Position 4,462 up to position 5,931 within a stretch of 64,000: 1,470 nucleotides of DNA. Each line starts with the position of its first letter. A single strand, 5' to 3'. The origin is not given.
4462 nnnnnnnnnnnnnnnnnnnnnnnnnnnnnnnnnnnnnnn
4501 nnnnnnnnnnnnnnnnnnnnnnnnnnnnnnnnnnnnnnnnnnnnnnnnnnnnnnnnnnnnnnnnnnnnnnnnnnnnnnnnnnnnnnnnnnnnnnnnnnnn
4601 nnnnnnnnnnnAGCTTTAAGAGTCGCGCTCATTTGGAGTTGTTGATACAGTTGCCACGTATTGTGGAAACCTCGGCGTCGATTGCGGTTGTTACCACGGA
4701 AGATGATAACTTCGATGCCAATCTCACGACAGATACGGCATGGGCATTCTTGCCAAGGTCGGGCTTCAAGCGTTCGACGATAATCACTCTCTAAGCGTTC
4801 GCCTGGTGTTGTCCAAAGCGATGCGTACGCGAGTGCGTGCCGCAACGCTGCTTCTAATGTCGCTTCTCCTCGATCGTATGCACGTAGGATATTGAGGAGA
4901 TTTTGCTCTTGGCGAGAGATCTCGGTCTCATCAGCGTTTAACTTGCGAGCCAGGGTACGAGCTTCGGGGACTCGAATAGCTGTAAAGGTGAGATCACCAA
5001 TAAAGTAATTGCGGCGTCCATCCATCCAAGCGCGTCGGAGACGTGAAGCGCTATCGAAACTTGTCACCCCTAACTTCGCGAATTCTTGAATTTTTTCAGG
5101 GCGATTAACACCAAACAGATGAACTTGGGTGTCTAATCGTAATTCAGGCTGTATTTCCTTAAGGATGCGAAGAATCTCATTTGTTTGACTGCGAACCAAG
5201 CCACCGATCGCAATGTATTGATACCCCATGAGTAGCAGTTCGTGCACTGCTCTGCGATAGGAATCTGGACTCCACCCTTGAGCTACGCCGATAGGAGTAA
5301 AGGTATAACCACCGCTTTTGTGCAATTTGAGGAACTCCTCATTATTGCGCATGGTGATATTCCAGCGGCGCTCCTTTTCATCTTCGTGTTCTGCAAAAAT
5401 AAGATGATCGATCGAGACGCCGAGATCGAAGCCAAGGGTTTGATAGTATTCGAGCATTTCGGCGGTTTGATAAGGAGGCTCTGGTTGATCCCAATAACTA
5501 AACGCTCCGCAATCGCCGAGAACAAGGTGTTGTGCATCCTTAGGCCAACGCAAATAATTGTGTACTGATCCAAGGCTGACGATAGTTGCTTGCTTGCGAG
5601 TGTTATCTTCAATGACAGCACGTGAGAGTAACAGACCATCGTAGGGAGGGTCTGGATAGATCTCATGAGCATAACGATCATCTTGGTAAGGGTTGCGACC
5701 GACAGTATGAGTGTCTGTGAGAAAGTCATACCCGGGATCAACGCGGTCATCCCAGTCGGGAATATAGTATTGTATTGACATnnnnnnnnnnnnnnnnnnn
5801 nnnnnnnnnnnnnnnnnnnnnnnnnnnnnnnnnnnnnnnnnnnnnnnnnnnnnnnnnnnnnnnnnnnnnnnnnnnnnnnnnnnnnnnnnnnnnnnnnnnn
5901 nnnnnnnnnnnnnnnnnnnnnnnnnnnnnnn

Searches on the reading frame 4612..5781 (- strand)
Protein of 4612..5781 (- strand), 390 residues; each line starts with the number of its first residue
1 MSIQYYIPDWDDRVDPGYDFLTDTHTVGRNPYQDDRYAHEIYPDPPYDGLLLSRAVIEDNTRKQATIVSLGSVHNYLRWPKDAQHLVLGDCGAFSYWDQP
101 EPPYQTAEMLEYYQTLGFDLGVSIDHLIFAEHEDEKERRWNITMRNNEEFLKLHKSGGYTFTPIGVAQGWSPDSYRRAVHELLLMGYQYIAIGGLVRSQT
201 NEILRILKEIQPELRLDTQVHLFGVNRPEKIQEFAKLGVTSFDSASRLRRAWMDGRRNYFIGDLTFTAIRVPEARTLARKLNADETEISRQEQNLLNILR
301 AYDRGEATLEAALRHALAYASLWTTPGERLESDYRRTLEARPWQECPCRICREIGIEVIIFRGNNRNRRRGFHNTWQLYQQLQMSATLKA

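Call 9: search_protein_families(library=pfam, proteins=[window:4612-5781:-], max_evalue=0.01)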
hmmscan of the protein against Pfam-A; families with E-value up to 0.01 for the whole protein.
window:4612-5781:- (390 aa): 1 family
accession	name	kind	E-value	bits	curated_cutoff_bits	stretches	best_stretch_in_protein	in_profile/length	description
PF01702.25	TGT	-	6.9e-15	55.4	26.3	1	65-251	59-262/357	Queuine tRNA-ribosyltransferase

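Call 10: search_protein_families(library=padloc, proteins=[window:4612-5781:-], max_evalue=0.001)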
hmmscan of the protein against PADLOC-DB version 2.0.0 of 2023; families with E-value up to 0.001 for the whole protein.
window:4612-5781:- (390 aa): 4 families
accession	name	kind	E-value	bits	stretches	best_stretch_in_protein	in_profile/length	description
PDLC02807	DpdA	-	3.8e-130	432.4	1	3-386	1-409/417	DpdA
PDLC02808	DpdA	-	4.6e-65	218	1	88-382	1-312/317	DpdA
PDLC02810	DpdA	-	3.1e-56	188.3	1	197-387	3-202/224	DpdA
PDLC02809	DpdA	-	1e-40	137.7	1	3-197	4-210/210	DpdA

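Call 47: search_protein_families(library=ncbifam, proteins=[window:4612-5781:-], max_evalue=0.001)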
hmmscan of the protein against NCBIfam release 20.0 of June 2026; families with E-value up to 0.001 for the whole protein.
window:4612-5781:- (390 aa): 4 families
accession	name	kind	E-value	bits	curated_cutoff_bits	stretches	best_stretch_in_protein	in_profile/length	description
NF041059.1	DpdA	equivalog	1.5e-139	465.3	200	1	3-383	1-404/406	tRNA-guanine transglycosylase DpdA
TIGR00432.2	arcsn_tRNA_tgt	equivalog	6.9e-12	44.5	350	1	73-247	74-248/441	tRNA guanosine(15) transglycosylase TgtA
TIGR00449.1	tgt_general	superfamily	1.1e-11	44.3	47.6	1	107-251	122-269/367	tRNA-guanine transglycosylase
TIGR00430.1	Q_tRNA_tgt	equivalog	1.1e-08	34.5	306.75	1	107-249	123-268/368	tRNA guanosine(34) transglycosylase Tgt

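Call 48: search_dna_similar(query=window:4612-5781:-, collection=plasmids, mode=protein, max_evalue=1e-10, max_rows=25)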
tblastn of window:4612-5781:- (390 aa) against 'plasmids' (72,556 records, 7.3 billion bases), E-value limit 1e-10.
Records with a match: 26; places in all: 27; records where one place covers at least 80% of the query: 21.
Best place of each record, by identity: <60% 26.
By first word of the organism name: Scytonema 1; Picosynechococcus 1; Nostoc 1; Allocoleopsis 1; Paenibacillus 1; Enterobacter 1; Agrobacterium 1; Sinorhizobium 1; Azospirillum 1; Shinella 1; and 16 more.
By predicted mobility (MOB-suite, as given by PLSDB): non-mobilizable 18; conjugative 5; mobilizable 3.
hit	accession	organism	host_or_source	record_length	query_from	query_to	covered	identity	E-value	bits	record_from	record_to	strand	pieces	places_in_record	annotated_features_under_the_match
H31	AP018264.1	Scytonema sp. NIES-4073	-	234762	1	383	98%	47.8%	1e-107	354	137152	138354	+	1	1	tgt: queuine tRNA-ribosyltransferase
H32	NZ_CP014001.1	Picosynechococcus sp. PCC 73109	cell culture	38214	1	383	98%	46.7%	1e-102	340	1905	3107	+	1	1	dpdA: tRNA-guanine transglycosylase DpdA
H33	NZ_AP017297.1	Nostoc sp. NIES-3756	-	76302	1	383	98%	45.9%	4e-100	332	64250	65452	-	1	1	dpdA: tRNA-guanine transglycosylase DpdA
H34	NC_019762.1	Allocoleopsis franciscana PCC 7113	-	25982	1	383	98%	44.5%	1e-97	325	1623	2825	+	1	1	dpdA: tRNA-guanine transglycosylase DpdA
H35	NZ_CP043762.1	Paenibacillus sp. 37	whole organism,rhizosphere of Abies ...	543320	3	383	98%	43.3%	4e-92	310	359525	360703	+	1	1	dpdA: tRNA-guanine transglycosylase DpdA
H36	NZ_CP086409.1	Enterobacter cloacae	water,water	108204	3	390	99%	42.0%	2e-88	299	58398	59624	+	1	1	dpdA: tRNA-guanine transglycosylase DpdA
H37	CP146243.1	Agrobacterium vitis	Vitis vinifera,cell culture,Grape gall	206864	1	382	98%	38.0%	2e-77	267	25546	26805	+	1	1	dpdA: tRNA-guanine transglycosylase DpdA | dbpB: DGQHR domain-containing protein DpdB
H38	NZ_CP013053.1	Sinorhizobium americanum CCGM7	Phaseolus vulgaris,root nodules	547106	3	374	95%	38.7%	3e-74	258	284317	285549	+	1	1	dpdA: tRNA-guanine transglycosylase DpdA | dbpB: DGQHR domain-containing protein DpdB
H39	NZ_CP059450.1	Azospirillum brasilense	Prokaryotes,soil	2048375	2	382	98%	37.8%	2e-73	255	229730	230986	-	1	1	none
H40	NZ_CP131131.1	Shinella zoogloeoides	isolate,Activated charcoal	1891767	1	374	96%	38.3%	3e-71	249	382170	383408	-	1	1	none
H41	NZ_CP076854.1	Rhizobium sp. WYJ-E13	Curcuma wenyujin Y.H. Chen et C. ...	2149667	3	374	95%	38.2%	2e-72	252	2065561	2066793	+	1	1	none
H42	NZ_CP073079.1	Caulobacter sp. S6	pure culture,soil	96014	3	383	98%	37.3%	1e-70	247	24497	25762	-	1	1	dpdA: tRNA-guanine transglycosylase DpdA | dbpB: DGQHR domain-containing protein DpdB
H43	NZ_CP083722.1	Bradyrhizobium sp. 41S5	Glycine max cv. AC Glengarry,Cell ...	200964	3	382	97%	37.0%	3e-69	243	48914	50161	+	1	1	dpdA: tRNA-guanine transglycosylase DpdA | dbpB: DGQHR domain-containing protein DpdB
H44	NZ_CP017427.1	Methylobacterium sp. XJLW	single cell,soil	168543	3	383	98%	36.9%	4e-70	246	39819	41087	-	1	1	dpdA: tRNA-guanine transglycosylase DpdA | dbpB: DGQHR domain-containing protein DpdB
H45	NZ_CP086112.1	Skermanella rosea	single cell,hydrocarbon-contaminated ...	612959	2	374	96%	37.6%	5e-76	263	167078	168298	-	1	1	dpdA: tRNA-guanine transglycosylase DpdA | dbpB: DGQHR domain-containing protein DpdB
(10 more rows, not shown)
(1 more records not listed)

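Call 51: get_annotated_region(hit=H36, flank=9000)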
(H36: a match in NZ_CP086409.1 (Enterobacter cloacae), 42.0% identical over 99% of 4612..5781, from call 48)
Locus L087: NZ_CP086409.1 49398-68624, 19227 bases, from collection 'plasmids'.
description: Enterobacter cloacae strain POL9 plasmid pPOL9A, complete sequence
organism: Enterobacter cloacae (NCBI taxid 550)
taxonomy: Bacteria; Pseudomonadota; Gammaproteobacteria; Enterobacterales; Enterobacteriaceae; Enterobacter; Enterobacter cloacae
host: -; source: water,water; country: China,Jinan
typing (MOB-suite, as given by PLSDB): non-mobilizable; replicon IncY
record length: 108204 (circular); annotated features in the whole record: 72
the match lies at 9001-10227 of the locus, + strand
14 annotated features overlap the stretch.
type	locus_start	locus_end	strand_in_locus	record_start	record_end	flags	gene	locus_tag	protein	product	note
CDS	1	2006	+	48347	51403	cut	-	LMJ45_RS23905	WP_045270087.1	efflux RND transporter permease subunit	-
CDS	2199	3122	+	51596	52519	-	-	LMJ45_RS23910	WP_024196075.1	acyltransferase family protein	-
CDS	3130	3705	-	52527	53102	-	pagP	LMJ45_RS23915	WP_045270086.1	lipid IV(A) palmitoyltransferase PagP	-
CDS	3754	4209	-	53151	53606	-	merR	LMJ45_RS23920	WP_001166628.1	Hg(II)-responsive transcriptional regulator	-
CDS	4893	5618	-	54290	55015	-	-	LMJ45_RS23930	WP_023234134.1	carbonic anhydrase family protein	-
CDS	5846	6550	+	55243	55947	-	-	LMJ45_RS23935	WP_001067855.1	IS6-like element IS26 family transposase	GO:0006313 - DNA transposition [Evidence IEA]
CDS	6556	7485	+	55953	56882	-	-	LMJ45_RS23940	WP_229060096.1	IS5 family transposase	-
CDS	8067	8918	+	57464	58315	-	-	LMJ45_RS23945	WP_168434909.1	hypothetical protein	-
CDS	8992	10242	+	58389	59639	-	dpdA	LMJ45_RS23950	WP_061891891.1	tRNA-guanine transglycosylase DpdA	GO:0006400 - tRNA modification [Evidence IEA]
CDS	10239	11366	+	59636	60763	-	dbpB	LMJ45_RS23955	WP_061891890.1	DGQHR domain-containing protein DpdB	-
CDS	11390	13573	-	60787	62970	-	dpdD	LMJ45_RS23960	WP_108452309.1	protein DpdD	-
CDS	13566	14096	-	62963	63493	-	dpdK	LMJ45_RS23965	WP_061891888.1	phospholipase D-like domain-containing protein DpdK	-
CDS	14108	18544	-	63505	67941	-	dpdJ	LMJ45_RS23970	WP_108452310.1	protein DpdJ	-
CDS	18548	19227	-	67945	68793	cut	-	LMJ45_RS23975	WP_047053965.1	hypothetical protein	-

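Call 52: search_protein_families(library=padloc, proteins=[L087:8067-8915:+], max_evalue=0.001)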
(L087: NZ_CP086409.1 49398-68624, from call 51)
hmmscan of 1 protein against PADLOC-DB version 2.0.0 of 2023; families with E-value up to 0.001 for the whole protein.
L087:8067-8915:+ (283 aa): 11 families
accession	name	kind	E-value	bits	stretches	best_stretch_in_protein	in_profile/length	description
PDLC02818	DpdC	-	6.2e-142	470.5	1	2-282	37-318/319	DpdC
PDLC02821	DpdC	-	1.4e-109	361.4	1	114-283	1-170/170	DpdC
PDLC02820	DpdC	-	3.5e-83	275.6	1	2-124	37-159/165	DpdC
PDLC02819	DpdC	-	2.6e-65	215.1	1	183-283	1-101/101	DpdC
PDLC02817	DpdC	-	1.4e-32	111.2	1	4-279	37-294/299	DpdC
PDLC02822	DpdC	-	8.2e-29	97.9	1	183-228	1-46/58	DpdC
PDLC02813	DpdC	-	7e-19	66.3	1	15-273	45-298/310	DpdC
PDLC02815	DpdC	-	1.1e-16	59.2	1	3-139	39-164/312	DpdC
PDLC02816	DpdC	-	4.9e-15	53.7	1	2-159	37-182/313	DpdC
PDLC02823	DpdC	-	4.6e-09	34.4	1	64-282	6-219/223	DpdC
PDLC02814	DpdC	-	2.8e-05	22.2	1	221-273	93-143/151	DpdC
